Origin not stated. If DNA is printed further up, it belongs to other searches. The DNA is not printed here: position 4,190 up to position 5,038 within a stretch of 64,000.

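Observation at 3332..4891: Hyf/Hyc-type six-subunit module whose 'hydrogenase' large subunit lacks all four NiFe-ligating cysteines (Ehr-like)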

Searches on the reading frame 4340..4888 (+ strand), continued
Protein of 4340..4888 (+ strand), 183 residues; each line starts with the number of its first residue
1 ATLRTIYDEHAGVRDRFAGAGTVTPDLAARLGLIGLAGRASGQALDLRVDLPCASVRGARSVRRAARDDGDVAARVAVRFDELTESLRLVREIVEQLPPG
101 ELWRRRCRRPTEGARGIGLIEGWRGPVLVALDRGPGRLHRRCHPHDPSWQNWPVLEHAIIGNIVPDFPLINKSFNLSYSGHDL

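Call 39: search_dna_similar(query=L011:9005-10540:+, collection=plasmids, mode=protein, max_rows=40, rows=spread)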
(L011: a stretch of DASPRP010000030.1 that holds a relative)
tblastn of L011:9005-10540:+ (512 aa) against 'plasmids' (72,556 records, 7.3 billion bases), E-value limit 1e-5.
Records with a match: 235; places in all: 253; records where one place covers at least 80% of the query: 86.
Best place of each record, by identity: 60-80% 8; <60% 227.
By first word of the organism name: Sinorhizobium 68; Rhizobium 48; Azospirillum 16; Ensifer 11; Burkholderia 7; Cupriavidus 6; Escherichia 6; Klebsiella 6; Acinetobacter 5; Paraburkholderia 4; and 40 more.
By predicted mobility (MOB-suite, as given by PLSDB): non-mobilizable 126; conjugative 78; mobilizable 31.
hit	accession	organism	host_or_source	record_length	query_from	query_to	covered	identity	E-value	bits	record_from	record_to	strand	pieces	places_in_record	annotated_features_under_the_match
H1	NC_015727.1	Cupriavidus necator N-1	soil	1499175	81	512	84%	65.0%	2e-139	451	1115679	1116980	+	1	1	record has no annotation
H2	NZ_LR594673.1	Variovorax sp. PBL-E5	linuron-contaminated soil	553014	82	512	84%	63.9%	7e-145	466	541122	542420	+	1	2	NADH-quinone oxidoreductase subunit C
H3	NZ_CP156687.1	Burkholderia stagnalis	Bacterial cells,soils collected in ...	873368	81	512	84%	58.2%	3e-126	413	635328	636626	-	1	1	NADH-quinone oxidoreductase subunit C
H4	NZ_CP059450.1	Azospirillum brasilense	Prokaryotes,soil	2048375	82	512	84%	50.3%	3e-96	326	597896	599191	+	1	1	none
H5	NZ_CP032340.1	Azospirillum brasilense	soil sample,Agricultural field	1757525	82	512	84%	49.9%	4e-94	320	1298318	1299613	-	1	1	none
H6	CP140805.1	Rhizobium johnstonii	Trifolium pratense,whole organism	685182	82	512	84%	48.4%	1e-87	301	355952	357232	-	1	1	NADH-quinone oxidoreductase subunit C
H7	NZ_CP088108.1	Rhizobium ruizarguesonis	cell culture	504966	82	512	84%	48.4%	8e-87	299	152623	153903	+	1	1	NADH-quinone oxidoreductase subunit C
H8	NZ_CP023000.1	Rhizobium sp. 11515TR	Cell culture,agricultural soil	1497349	82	512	84%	48.4%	1e-96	328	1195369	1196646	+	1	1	record has no annotation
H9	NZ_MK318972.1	Rhizobium rhizogenes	-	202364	81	512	84%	48.0%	4e-94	320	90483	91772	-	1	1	NADH-quinone oxidoreductase subunit C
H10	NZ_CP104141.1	Rhizobium sp. WSM1274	Vicia sp.,cell culture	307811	82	512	84%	47.5%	3e-92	315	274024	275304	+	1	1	NADH-quinone oxidoreductase subunit C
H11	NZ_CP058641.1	Rhodococcus sp. ZPP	cell culture,soil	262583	89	512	83%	42.9%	1e-66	240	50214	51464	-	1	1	NADH-quinone oxidoreductase subunit C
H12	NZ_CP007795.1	Azospirillum argentinense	Triticum aestivum L.,Root,wheat ...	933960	82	511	84%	31.5%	6e-37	153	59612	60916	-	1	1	hydrogenase large subunit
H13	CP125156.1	Klebsiella pneumoniae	-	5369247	82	511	84%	31.4%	6e-39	159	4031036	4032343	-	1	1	hycE: formate hydrogenlyase subunit HycE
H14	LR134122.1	Klebsiella aerogenes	not available: to be reported later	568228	81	499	82%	31.3%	9e-38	155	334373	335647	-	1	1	hycE: hydrogenase 3 large subunit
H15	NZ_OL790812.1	Proteus mirabilis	-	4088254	81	511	84%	29.6%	3e-33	142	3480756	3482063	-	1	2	none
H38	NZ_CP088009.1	Rhizobium sp. T136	Melilotus albus,Cell culture,root nodule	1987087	158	431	54%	29.6%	8e-14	82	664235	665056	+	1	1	none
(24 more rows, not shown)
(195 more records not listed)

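Call 40: get_annotated_region(hit=H6, flank=9000)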
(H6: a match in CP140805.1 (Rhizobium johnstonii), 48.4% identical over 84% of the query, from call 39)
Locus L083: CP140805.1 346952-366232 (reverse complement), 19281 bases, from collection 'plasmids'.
description: Rhizobium johnstonii strain TP60 plasmid pRlX4, complete sequence
organism: Rhizobium johnstonii (NCBI taxid 3019933)
taxonomy: Bacteria; Pseudomonadota; Alphaproteobacteria; Hyphomicrobiales; Rhizobiaceae; Rhizobium; Rhizobium johnstonii
host: -; source: Trifolium pratense,whole organism; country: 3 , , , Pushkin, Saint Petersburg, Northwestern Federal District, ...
typing (MOB-suite, as given by PLSDB): conjugative; relaxase MOBQ; mating-pair formation MPF_T
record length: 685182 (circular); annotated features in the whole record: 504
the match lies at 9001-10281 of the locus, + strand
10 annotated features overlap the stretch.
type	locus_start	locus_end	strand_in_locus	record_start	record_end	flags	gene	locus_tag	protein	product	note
CDS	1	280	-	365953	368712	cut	-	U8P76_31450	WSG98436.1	PAN/Apple domain-containing protein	-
CDS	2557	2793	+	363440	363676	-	-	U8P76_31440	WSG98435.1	hypothetical protein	-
CDS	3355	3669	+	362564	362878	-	-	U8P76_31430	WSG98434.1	helix-turn-helix transcriptional regulator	-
CDS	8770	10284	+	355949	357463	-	-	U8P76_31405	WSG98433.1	NADH-quinone oxidoreductase subunit C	-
CDS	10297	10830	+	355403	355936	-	-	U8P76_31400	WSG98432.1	NADH-quinone oxidoreductase subunit B family protein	-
CDS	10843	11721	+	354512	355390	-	-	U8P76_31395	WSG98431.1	DUF4365 domain-containing protein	-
CDS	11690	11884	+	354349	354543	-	-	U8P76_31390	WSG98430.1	hypothetical protein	-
CDS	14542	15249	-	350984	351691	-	-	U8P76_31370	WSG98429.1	3-oxoacid CoA-transferase subunit A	-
CDS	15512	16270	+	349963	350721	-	-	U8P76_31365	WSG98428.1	IclR family transcriptional regulator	-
CDS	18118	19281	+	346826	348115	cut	-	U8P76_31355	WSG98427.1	cytochrome c peroxidase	-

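Call 41: get_annotated_region(hit=H3, flank=9000)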
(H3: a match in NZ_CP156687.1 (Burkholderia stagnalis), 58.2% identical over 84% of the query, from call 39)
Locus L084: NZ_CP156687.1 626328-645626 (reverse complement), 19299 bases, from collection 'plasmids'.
description: Burkholderia stagnalis strain YJ-2 plasmid plas2, complete sequence
organism: Burkholderia stagnalis (NCBI taxid 1503054)
taxonomy: Bacteria; Pseudomonadota; Betaproteobacteria; Burkholderiales; Burkholderiaceae; Burkholderia; Burkholderia stagnalis
host: -; source: Bacterial cells,soils collected in Guangdong Province, China; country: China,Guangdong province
typing (MOB-suite, as given by PLSDB): non-mobilizable
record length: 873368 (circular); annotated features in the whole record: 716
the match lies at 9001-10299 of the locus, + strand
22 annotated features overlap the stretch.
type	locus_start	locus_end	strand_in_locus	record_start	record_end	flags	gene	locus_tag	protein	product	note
CDS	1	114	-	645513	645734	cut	-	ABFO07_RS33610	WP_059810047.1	hypothetical protein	-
CDS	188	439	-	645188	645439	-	-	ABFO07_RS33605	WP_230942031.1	HPr family phosphocarrier protein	GO:0009401 - phosphoenolpyruvate-dependent sugar phosphotransferase system [Evidence IEA]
CDS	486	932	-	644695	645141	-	-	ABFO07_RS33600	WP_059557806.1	hypothetical protein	-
CDS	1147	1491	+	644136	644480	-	-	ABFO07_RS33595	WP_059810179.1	zinc ribbon domain-containing protein YjdM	-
CDS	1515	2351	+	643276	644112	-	-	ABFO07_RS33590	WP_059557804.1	spermidine synthase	-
CDS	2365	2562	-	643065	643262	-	-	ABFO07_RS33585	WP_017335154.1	CopG family transcriptional regulator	-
CDS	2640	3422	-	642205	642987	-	-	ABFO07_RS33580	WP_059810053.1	YoaK family protein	-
CDS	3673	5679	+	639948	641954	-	hyfB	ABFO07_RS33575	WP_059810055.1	hydrogenase 4 subunit B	GO:0042773 - ATP synthesis coupled electron transport [Evidence IEA]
CDS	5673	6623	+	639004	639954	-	-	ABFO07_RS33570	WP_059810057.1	NADH-quinone oxidoreductase subunit H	-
CDS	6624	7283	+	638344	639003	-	-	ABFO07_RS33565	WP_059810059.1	hypothetical protein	-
CDS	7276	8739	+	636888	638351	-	-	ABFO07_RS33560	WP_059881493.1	hydrogenase 4 subunit F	-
CDS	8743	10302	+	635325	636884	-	-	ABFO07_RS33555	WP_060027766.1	NADH-quinone oxidoreductase subunit C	-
CDS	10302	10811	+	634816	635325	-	-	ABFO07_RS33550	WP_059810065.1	formate hydrogenlyase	-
CDS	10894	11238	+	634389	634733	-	-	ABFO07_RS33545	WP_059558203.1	hypothetical protein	-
CDS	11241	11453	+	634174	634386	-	-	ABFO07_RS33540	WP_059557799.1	twin transmembrane helix small protein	-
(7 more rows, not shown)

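Call 54: search_solved_structures(query=L011:7543-9000:+, max_evalue=1e-10, show_alignments=2)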
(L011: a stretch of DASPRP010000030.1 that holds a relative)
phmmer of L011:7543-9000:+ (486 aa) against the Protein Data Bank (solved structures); distinct sequences matched with E-value up to 1e-10: 82 (the best 60 are shown).
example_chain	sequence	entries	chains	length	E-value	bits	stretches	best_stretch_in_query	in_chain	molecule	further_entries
6u8y_H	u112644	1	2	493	8.6e-34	120.7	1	6-472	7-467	NADH dehydrogenase subunit N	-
6cfw_H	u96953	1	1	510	1.2e-26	97.1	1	62-467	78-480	Monovalent cation/H+ antiporter subunit D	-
3rko_M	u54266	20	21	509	4.8e-23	85.3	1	154-473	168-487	NADH-QUINONE OXIDOREDUCTASE SUBUNIT M | NADH dehydrogenase I subunit M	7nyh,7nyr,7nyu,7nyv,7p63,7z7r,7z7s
7p61_M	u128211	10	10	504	4.8e-23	85.3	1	154-473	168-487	NADH dehydrogenase I subunit M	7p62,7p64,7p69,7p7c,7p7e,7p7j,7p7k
6hum_D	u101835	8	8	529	1.2e-22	84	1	212-448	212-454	NAD(P)H-quinone oxidoreductase chain 4 1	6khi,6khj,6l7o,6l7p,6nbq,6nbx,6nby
6u8y_X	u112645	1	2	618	1.1e-21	80.8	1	119-464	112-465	NADH dehydrogenase subunit M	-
7ar7_L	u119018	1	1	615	1.3e-21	80.5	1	40-409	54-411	NADH-ubiquinone oxidoreductase chain 5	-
7aqq_L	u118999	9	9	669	1.6e-21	80.3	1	40-409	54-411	NADH-ubiquinone oxidoreductase chain 5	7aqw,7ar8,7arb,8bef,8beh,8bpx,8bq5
7a23_a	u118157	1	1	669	6.5e-21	78.3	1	40-409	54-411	Nad5m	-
5gpn_h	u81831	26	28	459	7.9e-21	78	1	62-428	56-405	NADH-ubiquinone oxidoreductase chain 4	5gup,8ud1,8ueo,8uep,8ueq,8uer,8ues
5xtc_r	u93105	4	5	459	1.2e-20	77.4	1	79-429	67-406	NADH-ubiquinone oxidoreductase chain 4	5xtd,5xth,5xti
9cwt_r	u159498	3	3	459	1.3e-20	77.3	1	79-429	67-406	NADH-ubiquinone oxidoreductase chain 4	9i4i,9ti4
7qru_D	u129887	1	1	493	1.4e-20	77.2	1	65-437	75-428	Na+/H+ antiporter subunit D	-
9ti4_l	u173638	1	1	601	1.9e-20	76.8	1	62-425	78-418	NADH-ubiquinone oxidoreductase chain 5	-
9cwt_l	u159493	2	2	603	1.9e-20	76.8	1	62-425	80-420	NADH-ubiquinone oxidoreductase chain 5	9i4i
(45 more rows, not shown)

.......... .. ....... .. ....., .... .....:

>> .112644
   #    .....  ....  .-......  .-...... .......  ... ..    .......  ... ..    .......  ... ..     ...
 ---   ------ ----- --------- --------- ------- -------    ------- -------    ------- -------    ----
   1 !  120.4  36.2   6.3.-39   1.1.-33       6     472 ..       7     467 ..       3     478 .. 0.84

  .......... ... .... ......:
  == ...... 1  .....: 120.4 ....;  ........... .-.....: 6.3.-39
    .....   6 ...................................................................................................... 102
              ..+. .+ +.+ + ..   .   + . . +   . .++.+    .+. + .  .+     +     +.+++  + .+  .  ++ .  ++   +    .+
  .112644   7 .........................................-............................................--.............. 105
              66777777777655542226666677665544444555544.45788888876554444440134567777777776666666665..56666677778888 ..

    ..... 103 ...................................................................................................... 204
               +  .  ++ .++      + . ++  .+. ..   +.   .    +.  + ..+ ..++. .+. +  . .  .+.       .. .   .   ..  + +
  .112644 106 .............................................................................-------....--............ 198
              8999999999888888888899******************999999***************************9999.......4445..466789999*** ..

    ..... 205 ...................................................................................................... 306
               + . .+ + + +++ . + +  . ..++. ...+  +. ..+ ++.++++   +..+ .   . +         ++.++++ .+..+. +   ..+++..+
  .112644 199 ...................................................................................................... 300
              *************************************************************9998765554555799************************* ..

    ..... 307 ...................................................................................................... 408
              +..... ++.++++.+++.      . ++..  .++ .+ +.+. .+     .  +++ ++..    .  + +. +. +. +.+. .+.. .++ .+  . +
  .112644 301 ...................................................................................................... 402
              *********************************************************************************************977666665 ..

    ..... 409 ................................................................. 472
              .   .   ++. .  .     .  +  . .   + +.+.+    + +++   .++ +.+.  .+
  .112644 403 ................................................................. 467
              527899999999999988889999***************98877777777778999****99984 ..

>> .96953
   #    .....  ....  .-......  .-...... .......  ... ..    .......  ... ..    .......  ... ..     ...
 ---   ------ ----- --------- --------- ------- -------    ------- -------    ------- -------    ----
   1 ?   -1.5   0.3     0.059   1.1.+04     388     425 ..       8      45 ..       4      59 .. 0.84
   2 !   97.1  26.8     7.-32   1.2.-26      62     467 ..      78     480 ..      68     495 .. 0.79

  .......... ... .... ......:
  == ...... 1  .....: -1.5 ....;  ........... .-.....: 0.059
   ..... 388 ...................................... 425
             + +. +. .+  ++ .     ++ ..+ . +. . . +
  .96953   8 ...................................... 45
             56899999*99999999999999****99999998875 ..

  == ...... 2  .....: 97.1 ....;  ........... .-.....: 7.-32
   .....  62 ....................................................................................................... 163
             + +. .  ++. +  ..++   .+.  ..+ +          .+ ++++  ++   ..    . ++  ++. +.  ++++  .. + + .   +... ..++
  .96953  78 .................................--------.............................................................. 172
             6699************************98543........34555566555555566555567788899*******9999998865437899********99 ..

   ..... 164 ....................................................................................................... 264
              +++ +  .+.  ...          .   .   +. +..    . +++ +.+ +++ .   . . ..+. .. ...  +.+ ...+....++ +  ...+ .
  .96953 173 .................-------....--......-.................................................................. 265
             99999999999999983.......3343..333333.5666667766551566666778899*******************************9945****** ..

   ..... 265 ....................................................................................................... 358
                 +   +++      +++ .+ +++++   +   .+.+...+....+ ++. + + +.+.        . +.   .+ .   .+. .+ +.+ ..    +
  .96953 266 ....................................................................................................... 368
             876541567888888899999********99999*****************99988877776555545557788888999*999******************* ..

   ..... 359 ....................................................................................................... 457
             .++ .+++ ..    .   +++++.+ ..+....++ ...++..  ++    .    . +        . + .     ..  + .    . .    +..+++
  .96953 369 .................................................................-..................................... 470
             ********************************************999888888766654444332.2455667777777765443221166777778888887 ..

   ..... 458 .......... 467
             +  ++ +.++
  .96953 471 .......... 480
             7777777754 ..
